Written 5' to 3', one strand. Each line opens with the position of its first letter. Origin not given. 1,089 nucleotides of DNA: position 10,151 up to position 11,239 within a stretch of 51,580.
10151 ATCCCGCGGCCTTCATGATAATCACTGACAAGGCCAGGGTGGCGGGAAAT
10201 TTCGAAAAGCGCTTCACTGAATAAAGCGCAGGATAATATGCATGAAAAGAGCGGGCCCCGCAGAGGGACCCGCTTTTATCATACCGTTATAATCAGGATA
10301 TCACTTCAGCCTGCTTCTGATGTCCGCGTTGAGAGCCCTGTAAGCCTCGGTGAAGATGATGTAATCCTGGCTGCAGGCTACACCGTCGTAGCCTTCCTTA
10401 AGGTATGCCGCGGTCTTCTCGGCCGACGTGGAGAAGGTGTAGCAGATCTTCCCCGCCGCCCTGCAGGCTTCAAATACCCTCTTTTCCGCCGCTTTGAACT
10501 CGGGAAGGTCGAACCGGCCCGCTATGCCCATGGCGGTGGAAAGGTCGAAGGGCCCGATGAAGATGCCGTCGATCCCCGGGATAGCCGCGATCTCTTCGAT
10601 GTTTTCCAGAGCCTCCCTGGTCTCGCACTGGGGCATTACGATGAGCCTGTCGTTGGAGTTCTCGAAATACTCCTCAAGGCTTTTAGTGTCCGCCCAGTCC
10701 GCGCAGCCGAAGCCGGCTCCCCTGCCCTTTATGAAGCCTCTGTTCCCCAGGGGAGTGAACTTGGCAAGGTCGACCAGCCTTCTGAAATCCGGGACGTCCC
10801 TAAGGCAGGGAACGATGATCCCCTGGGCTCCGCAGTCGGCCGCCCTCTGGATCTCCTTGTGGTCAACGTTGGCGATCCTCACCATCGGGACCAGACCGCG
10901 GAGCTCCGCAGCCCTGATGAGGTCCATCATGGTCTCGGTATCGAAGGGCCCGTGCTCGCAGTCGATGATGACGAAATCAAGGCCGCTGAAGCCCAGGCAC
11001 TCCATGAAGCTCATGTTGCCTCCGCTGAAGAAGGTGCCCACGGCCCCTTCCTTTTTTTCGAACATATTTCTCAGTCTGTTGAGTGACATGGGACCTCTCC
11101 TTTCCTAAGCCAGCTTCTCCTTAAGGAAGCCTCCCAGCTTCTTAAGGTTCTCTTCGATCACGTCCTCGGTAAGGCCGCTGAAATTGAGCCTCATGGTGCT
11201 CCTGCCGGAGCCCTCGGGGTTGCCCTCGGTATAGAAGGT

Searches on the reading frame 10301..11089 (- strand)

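Call 7: search_protein_families(library=pfam, proteins=[window:10301-11089:-], max_evalue=0.001)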
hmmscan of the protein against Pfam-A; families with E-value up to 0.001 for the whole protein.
window:10301-11089:- (262 aa): 1 family
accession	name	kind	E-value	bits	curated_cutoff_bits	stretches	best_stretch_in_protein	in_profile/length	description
PF03328.21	HpcH_HpaI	-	2.5e-33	115.7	25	1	18-243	3-215/221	HpcH/HpaI aldolase/citrate lyase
